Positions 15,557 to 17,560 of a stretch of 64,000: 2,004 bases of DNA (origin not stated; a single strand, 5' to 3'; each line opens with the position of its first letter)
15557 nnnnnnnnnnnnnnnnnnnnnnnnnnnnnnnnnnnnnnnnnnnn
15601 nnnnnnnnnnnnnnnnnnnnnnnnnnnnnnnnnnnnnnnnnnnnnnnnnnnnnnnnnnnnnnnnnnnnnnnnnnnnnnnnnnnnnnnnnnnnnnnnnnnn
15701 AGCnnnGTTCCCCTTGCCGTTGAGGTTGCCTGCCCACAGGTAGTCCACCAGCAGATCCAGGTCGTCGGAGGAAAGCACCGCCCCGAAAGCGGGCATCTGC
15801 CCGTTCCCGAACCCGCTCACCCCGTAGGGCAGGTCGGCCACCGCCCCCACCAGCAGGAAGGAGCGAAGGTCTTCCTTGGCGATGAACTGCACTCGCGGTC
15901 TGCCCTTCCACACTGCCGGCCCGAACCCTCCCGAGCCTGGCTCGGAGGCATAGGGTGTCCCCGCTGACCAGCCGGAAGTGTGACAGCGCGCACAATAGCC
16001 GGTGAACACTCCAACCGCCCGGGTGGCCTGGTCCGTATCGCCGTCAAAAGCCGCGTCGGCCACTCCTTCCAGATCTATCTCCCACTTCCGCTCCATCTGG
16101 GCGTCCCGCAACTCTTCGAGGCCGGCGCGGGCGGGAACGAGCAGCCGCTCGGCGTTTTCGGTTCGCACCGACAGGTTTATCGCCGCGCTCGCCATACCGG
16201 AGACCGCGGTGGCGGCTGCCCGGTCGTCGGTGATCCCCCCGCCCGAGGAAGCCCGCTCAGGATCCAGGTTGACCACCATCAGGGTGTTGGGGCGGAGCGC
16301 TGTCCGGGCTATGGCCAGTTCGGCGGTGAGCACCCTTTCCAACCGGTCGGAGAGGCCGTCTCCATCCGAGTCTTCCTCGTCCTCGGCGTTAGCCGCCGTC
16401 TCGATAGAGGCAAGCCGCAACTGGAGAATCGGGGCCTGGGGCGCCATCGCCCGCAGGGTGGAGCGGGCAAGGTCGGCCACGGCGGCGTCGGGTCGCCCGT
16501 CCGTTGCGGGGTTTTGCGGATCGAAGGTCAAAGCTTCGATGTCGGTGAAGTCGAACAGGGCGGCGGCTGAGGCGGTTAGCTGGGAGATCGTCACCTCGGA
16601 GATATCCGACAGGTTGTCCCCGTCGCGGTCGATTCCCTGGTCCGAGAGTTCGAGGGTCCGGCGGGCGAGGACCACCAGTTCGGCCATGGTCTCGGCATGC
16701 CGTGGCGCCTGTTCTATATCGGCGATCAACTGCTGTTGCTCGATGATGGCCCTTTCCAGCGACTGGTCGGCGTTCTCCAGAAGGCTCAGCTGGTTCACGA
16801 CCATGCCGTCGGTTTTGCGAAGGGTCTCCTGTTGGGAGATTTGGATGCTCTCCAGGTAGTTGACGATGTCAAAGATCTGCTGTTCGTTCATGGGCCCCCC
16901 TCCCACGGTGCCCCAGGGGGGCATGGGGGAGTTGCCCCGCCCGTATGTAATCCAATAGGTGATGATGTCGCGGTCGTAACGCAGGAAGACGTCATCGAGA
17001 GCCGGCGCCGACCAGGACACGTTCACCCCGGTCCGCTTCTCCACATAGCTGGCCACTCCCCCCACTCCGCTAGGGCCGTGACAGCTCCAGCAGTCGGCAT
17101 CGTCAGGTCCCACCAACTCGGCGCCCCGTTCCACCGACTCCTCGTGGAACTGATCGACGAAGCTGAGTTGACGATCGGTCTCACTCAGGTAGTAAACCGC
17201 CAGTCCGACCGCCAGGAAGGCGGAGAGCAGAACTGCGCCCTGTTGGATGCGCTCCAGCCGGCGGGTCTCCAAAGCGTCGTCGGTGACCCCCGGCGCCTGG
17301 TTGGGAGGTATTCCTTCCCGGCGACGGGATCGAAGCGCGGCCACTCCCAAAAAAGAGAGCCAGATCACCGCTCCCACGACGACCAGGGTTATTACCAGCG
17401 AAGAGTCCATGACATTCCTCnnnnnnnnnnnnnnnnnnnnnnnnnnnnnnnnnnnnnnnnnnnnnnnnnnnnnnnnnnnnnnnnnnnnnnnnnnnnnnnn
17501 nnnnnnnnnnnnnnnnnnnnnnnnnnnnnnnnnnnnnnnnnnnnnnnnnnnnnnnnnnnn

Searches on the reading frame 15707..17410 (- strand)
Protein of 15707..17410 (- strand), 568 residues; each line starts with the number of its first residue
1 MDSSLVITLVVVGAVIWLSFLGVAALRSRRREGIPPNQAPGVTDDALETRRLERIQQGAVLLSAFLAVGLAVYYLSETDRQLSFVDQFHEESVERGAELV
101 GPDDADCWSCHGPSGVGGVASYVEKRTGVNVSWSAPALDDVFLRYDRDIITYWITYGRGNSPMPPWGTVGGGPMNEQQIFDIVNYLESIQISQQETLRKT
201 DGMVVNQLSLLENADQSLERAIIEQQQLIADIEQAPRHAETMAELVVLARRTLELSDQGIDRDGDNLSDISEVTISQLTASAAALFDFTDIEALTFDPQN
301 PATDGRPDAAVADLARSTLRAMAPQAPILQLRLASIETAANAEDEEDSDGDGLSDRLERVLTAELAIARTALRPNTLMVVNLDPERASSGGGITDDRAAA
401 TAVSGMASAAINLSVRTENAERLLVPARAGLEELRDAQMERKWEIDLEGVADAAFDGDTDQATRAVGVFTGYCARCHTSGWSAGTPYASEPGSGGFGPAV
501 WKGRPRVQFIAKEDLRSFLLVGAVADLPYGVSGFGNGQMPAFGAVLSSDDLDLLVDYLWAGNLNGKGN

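Call 4: search_protein_families(library=pfam, proteins=[window:15707-17410:-], max_evalue=0.01)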
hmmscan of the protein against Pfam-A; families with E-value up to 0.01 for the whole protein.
window:15707-17410:- (568 aa): 2 families
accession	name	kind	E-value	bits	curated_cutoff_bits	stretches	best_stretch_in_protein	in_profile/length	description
PF13442.11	Cytochrome_CBB3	-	6.7e-13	49.2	27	2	461-558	2-68/68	Cytochrome C oxidase, cbb3-type, subunit III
PF00034.26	Cytochrom_C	-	9.2e-10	40.2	21.3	1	94-189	2-89/90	Cytochrome c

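Call 7: search_protein_families(library=ncbifam, proteins=[window:15707-17410:-], max_evalue=0.01)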
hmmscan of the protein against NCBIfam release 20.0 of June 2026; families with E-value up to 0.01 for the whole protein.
window:15707-17410:- (568 aa): 3 families
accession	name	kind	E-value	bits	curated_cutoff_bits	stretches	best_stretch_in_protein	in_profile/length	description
TIGR00782.1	ccoP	equivalog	7.1e-07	28.8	179.95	0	86-188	196-280/285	cytochrome-c oxidase, cbb3-type subunit III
NF045930.1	Cytc6PetJCyano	equivalog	0.0017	18.3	135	0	462-480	28-46/110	cytochrome c6 PetJ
TIGR04485.1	thiosulf_SoxX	equivalog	0.0043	17.7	61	0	159-188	50-77/78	sulfur oxidation c-type cytochrome SoxX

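Call 9: find_related_loci(query=window:15707-17410:-, collection=genome_contigs, flank=10000)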
Query window:15707-17410:- (568 aa) in genome_contigs; peptide patterns used: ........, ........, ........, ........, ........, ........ (x = any residue, [..] = any of these).
94 stretches matched a pattern; 22 encode a relative of the query (tblastn E <= 1e-3); 22 distinct loci.
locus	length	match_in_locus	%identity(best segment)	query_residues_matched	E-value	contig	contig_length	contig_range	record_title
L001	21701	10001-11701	85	1-567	0e+0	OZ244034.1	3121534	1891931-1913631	MAG: Acidimicrobiia bacterium isolate 4dc1b814-e420-4262-94ca-2b75272f1101 genome assembly, chromosome: 1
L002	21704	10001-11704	87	1-568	0e+0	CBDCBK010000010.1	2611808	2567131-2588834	MAG: Acidimicrobiia bacterium isolate d0411547-dd39-4cd0-b5a5-2d4184132eb5 genome assembly, contig: contig_10, whole gen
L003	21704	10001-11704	87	1-568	0e+0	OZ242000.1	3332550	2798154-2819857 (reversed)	MAG: Acidimicrobiia bacterium isolate 2de4d7b0-df0b-474f-a321-03b588d4267d genome assembly, chromosome: 1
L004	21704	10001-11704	83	1-568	0e+0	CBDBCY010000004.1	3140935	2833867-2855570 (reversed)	MAG: Acidimicrobiia bacterium isolate 5869b7e0-be7e-4f88-8776-9a9c90231507 genome assembly, contig: contig_4, whole geno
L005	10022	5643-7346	86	1-568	0e+0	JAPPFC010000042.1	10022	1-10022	MAG: bacterium isolate RHO1_bin_21 NODE_8759_length_10022_cov_33.002308, whole genome shotgun sequence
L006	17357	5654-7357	85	1-568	0e+0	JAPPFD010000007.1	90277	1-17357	MAG: bacterium isolate RHO1_bin_22 NODE_579_length_90277_cov_44.456153, whole genome shotgun sequence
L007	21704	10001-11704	85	1-568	0e+0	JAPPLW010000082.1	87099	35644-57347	MAG: bacterium isolate RHO3_bin_31 NODE_632_length_87099_cov_35.958515, whole genome shotgun sequence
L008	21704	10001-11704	88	1-568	0e+0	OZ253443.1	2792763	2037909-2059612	MAG: Acidimicrobiia bacterium isolate 563c3fc9-303a-4188-a37b-32c8faebca22 genome assembly, chromosome: 1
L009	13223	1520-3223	85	1-568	0e+0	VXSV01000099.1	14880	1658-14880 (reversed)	MAG: Acidimicrobiia bacterium isolate SB0665_bin_24 NODE_1766_length_14880_cov_19.022462, whole genome shotgun sequence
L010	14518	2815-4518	85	1-568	0e+0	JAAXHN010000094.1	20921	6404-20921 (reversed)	MAG: Acidimicrobiia bacterium isolate Plut_88890 unfiltered_Plut_88890_genomic_contig_929400, whole genome shotgun seque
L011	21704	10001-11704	84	1-568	0e+0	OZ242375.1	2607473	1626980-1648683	MAG: Acidimicrobiia bacterium isolate e8d0d016-558a-4d92-8aea-5701a62d209a genome assembly, chromosome: 1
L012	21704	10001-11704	85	1-568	0e+0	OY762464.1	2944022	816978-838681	MAG: Acidimicrobiia bacterium isolate 46c1db0d-967a-4333-83ea-8eb352737e21 genome assembly, chromosome: 1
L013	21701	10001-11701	84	1-567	0e+0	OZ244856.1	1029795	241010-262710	MAG: Acidimicrobiia bacterium isolate a5413b3d-67ee-41a5-a32c-3d802bad4828 genome assembly, chromosome: 1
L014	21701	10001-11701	85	1-567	0e+0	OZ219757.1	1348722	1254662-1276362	MAG: Acidimicrobiia bacterium isolate 0395d7e3-236e-4384-95e3-6864e4764bd2 genome assembly, chromosome: 1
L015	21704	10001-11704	83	1-568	0e+0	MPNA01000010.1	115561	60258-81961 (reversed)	MAG: bacterium OM1 bin76 NODE_262_length_115561_cov_17.8607_ID_523, whole genome shotgun sequence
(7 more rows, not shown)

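Call 28: find_homologous_proteins(query=window:15707-17410:-, max_evalue=1e-100)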
Query window:15707-17410:- (568 aa): 365 proteins with E <= 1e-100 among 8000 candidates; the best 120 are listed.
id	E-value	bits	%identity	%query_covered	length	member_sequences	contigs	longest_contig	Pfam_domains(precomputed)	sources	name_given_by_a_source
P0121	0.0e+0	1255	100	100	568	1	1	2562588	PF13442.12,PF00034.27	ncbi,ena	-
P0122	0.0e+0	1113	88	100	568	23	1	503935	PF13442.12,PF00034.27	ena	-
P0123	0.0e+0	1096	86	100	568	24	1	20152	PF13442.12,PF00034.27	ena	-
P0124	0.0e+0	1084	86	100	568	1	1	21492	PF13442.12,PF00034.27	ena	-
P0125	0.0e+0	1081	85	100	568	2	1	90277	PF13442.12,PF00034.27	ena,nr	nr:cytochrome c [bacterium]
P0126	0.0e+0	1079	85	100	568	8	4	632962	PF13442.12,PF00034.27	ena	-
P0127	0.0e+0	1076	85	100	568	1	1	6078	PF13442.12,PF00034.27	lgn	-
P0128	0.0e+0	1075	85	100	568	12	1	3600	PF13442.12,PF00034.27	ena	-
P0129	0.0e+0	1074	85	100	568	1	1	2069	PF13442.12,PF00034.27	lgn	-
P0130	0.0e+0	1071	85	100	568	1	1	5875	PF13442.12,PF00034.27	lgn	-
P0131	0.0e+0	1071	85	100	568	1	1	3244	PF13442.12,PF00034.27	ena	-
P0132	0.0e+0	1069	85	100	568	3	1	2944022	PF13442.12,PF00034.27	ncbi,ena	-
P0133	0.0e+0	1064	84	100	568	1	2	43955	PF13442.12,PF00034.27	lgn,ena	-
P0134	0.0e+0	1063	84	100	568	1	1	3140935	PF13442.12,PF00034.27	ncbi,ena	-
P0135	0.0e+0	1063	83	100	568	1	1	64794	PF13442.12,PF00034.27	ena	-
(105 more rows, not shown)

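Call 73: search_protein_families(library=pfam, proteins=[L008:12165-13475:+], max_evalue=0.001)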
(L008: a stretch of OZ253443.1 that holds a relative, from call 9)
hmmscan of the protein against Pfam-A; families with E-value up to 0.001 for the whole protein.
L008:12165-13475:+ (437 aa): 2 families
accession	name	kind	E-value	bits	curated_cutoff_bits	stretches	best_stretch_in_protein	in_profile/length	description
PF13458.12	Peripla_BP_6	-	3e-26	93.3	31.7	1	60-396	3-318/343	Periplasmic binding protein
PF01094.35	ANF_receptor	-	3.5e-16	59.6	25.4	1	81-407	5-341/353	Receptor family ligand binding region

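Call 76: find_encoding_contigs(protein=P0121, flank=6000, max_places=4)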
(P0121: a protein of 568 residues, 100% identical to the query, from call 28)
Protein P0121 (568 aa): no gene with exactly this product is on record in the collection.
